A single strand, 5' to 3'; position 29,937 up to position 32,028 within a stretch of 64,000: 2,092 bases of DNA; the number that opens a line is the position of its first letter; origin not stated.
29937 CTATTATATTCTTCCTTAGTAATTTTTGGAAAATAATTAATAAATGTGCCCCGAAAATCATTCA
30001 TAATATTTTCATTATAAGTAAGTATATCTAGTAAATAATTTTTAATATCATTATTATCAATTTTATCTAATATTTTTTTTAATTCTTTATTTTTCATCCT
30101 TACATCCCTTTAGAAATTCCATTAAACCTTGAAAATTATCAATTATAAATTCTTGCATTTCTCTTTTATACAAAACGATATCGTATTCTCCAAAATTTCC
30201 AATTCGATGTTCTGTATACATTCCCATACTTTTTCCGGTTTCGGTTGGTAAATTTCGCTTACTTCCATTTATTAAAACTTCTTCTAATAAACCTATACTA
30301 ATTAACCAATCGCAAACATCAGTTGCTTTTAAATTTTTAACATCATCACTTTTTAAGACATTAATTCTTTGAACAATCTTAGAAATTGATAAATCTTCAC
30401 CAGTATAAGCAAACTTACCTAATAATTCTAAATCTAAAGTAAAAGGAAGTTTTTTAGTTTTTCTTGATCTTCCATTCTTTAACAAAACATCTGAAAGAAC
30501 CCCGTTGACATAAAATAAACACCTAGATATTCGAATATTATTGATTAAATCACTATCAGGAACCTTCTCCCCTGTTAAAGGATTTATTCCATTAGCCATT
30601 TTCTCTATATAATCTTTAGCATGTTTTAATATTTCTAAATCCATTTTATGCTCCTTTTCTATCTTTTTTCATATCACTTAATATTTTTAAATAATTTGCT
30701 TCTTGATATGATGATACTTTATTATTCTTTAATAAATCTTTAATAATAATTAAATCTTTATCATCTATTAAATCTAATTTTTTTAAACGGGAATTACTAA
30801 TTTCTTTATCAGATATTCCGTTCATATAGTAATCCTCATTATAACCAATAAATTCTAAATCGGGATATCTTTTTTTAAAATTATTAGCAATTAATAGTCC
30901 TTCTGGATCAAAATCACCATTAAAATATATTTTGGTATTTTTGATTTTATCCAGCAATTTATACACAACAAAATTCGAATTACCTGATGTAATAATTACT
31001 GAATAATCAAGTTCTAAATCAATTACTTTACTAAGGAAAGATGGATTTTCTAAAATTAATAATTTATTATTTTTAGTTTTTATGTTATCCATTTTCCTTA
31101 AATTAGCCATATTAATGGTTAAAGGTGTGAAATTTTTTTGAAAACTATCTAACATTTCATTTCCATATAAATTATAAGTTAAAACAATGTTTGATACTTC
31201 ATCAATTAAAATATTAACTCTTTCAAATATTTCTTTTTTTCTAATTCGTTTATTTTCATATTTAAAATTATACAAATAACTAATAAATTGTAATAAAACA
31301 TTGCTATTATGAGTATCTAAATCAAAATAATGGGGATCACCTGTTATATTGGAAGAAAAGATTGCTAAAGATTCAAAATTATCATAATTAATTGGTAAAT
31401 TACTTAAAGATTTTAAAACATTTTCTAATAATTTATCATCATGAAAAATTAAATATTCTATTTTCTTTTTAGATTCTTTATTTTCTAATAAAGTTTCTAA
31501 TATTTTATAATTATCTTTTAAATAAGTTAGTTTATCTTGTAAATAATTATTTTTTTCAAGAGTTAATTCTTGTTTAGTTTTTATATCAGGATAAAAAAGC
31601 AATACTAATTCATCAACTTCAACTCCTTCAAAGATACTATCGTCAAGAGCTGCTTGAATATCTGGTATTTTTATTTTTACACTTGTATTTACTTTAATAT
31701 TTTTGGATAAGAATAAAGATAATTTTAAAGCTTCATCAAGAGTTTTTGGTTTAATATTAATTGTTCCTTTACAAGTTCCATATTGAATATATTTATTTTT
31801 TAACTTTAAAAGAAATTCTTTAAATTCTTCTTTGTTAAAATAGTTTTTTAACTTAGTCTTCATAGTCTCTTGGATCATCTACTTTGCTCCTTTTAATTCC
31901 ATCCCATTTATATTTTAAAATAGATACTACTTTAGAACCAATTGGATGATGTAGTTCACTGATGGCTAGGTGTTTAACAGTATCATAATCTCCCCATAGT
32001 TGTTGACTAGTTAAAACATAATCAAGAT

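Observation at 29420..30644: Two unrecognisable genes translationally fused to the end of the Wadjet operon: candidate new accessory or stand-alone module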

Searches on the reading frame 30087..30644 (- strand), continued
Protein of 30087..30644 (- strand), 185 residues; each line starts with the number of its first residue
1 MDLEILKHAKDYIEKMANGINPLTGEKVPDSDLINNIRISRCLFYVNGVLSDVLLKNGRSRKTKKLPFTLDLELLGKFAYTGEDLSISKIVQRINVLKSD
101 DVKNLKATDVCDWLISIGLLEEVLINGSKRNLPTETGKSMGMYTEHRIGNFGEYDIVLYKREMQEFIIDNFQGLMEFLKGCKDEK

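Call 90: search_protein_families(library=pfam, alignment_id=A1, max_evalue=1)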
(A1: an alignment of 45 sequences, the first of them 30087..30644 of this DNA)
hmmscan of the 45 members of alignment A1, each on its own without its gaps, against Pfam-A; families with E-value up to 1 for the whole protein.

A. member 1, window:30087-30644:- (185 aa): 1 family
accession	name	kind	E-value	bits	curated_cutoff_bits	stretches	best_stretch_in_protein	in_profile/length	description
PF07647.24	SAM_2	-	0.16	12.6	20.5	1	102-121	1-19/66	SAM domain (Sterile alpha motif)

B. families by the number of members that match (of 45 scanned): 30 families (the first 25 are shown)
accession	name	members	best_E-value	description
PF19776.5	DUF6262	6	0.0004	Family of unknown function (DUF6262)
PF15861.10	partial_CstF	4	0.16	Partial cleavage stimulation factor domain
PF14277.12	DUF4364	3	0.00013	Domain of unknown function (DUF4364)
PF22194.2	F-93_WHD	3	0.00017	F-93, winged-helix domain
PF08572.15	PRP3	1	0.0025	pre-mRNA processing factor 3 domain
PF19775.4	DUF6261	1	0.0049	Family of unknown function (DUF6261)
PF25377.1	DUF7886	1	0.013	Domain of unknown function (DUF7886)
PF16829.10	ATR13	1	0.022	Avirulence protein ATR13, RxLR effector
PF05549.16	Allexi_40kDa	1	0.03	Allexivirus 40kDa protein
PF16213.11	DCB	1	0.031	Mon2/Sec7/BIG1-like, dimerisation and cyclophilin-binding domain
PF11338.13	DUF3140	1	0.039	Protein of unknown function (DUF3140)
PF07374.17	DUF1492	1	0.042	Protein of unknown function (DUF1492)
PF20892.2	SidC_lipid-bd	1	0.045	SidC, lipid-binding domain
PF03863.18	Phage_mat-A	1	0.046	Phage maturation protein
PF22713.1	SNaCT6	1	0.053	Short NACHT-associated C-Terminal domain, family 6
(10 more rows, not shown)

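Call 95: search_solved_structures(query=L011:1872-2411:+, max_evalue=0.001)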
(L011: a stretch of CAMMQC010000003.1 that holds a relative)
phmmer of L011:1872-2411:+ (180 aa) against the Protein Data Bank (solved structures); distinct sequences matched with E-value up to 0.001: 0.

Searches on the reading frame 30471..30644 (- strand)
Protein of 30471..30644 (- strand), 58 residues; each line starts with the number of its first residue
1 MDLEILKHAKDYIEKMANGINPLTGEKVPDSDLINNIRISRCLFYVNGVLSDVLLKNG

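Call 111: search_solved_structures(query=A4, max_evalue=10, show_alignments=3)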
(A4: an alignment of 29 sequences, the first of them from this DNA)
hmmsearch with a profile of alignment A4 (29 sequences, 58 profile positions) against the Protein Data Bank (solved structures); distinct sequences matched with E-value up to 10: 8.
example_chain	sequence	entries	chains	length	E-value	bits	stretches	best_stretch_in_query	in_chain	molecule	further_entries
6cva_A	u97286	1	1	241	0.63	12.9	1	15-39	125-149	Lipoprotein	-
3ir1_A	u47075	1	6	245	0.64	12.8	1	15-39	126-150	Outer membrane lipoprotein GNA1946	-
6dzx_A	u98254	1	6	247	0.64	12.8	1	15-39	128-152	Lipoprotein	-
6oja_A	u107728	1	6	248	0.64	12.8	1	15-39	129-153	Lipoprotein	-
3gxa_A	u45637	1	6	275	0.75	12.6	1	15-39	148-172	Outer membrane lipoprotein GNA1946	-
9nnd_a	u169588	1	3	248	0.76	12.6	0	17-46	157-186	Endogenous retrovirus group K member 7 Pol protein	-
7mbz_E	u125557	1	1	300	0.85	12.4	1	15-39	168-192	Lipoprotein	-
6j9e_E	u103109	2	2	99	1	12.2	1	3-29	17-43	DNA-directed RNA polymerase subunit omega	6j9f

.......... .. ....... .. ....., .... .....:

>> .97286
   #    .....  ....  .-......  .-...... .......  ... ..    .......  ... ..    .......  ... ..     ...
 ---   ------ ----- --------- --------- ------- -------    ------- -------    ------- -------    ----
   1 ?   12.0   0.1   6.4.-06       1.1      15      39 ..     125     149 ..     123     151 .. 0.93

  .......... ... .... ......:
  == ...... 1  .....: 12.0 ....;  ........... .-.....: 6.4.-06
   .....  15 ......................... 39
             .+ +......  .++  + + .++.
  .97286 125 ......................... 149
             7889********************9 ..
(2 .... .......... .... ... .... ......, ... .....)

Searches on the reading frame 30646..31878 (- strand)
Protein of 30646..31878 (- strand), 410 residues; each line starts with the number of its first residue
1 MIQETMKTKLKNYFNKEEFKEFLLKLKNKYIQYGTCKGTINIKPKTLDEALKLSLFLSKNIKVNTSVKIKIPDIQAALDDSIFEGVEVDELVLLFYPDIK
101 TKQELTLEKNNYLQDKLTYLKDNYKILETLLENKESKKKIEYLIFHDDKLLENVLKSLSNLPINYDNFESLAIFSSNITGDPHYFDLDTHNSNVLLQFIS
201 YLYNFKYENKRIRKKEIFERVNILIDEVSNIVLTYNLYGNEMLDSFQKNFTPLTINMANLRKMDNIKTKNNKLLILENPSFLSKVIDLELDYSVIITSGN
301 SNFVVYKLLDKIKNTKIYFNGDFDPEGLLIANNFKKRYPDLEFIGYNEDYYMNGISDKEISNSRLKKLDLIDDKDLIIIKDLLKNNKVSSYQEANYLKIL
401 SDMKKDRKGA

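Call 6: search_protein_families(library=pfam, proteins=[window:30646-31878:-], max_evalue=1)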
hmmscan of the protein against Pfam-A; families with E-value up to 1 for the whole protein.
window:30646-31878:- (410 aa): 8 families
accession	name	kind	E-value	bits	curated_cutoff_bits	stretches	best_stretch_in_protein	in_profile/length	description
PF11796.13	DUF3323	-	1.3e-23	84.5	26.6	1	37-237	2-207/209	Protein of unknown function N-terminus (DUF3323)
PF09664.16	DUF2399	-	3.4e-13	50.1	23.4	1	255-400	3-149/152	Protein of unknown function C-terminus (DUF2399)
PF09983.15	JetD_C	-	5.1e-05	23.1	22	1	253-353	23-122/179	Wadjet protein JetD, C-terminal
PF23947.1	DUF7281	-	0.0049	16.9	27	1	263-336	35-115/183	Domain of unknown function (DUF7281)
PF04492.19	Phage_rep_O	-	0.038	14.9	28.7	1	185-232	23-70/95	Bacteriophage replication protein O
PF18430.7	DBD_HTH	-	0.057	13.6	25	1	366-382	10-26/35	Putative DNA-binding domain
PF09346.15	SMI1_KNR4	-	0.12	13.4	25.4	0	291-335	77-120/125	SMI1 / KNR4 family (SUKH-1)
PF03069.20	FmdA_AmdA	-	0.23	10.8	27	1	159-212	285-338/373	Acetamidase/Formamidase family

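Call 7: search_protein_families(library=padloc, proteins=[window:30646-31878:-], max_evalue=1)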
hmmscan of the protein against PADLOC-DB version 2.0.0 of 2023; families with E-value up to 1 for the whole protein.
window:30646-31878:- (410 aa): 6 families
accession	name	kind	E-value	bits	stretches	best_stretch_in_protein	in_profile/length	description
PDLC00556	JetD2|JetD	-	4.3e-82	274.5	1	5-406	3-427/430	DUF2220; DUF3322; DUF2399 domain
PDLC00557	JetD2|JetD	-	2.9e-37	127.1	1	6-342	4-355/423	DUF2220; DUF3322; DUF2399 domain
PDLC00555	JetD2|JetD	-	3e-08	30.9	2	170-393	205-451/472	DUF2220; DUF3322; DUF2399 domain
PDLC00523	JetD1|JetD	-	0.0042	14.1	1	259-352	245-335/398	DUF2220; DUF3322; DUF2399 domain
PDLC00530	JetD1|JetD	-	0.046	11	1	256-342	233-317/391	DUF2220; DUF3322; DUF2399 domain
PDLC00594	JetD3|JetD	-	0.058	10.8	1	305-337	231-263/345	DUF2239; DUF2220 domain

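Call 8: search_protein_families(library=ncbifam, proteins=[window:30646-31878:-], max_evalue=1)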
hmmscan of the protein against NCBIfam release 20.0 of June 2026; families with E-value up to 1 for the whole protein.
window:30646-31878:- (410 aa): 1 family
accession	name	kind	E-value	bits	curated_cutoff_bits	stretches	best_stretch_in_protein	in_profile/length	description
TIGR02679.1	TIGR02679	hypoth_equivalog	1.5e-26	93.4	196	1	37-369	4-349/382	TIGR02679 family protein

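Call 75: find_related_loci(query=window:30646-31878:-, collection=metagenome_contigs, flank=5000)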
Query window:30646-31878:- (410 aa) in metagenome_contigs; peptide patterns used: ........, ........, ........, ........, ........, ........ (x = any residue, [..] = any of these).
361 stretches matched a pattern, but none encodes a relative of the query by tblastn (E <= 1e-3).

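Call 105: find_related_loci(query=window:30646-31878:-, collection=viral_contigs, flank=5000)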
Query window:30646-31878:- (410 aa) in viral_contigs; peptide patterns used: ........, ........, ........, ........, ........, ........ (x = any residue, [..] = any of these).
10 stretches matched a pattern, but none encodes a relative of the query by tblastn (E <= 1e-3).
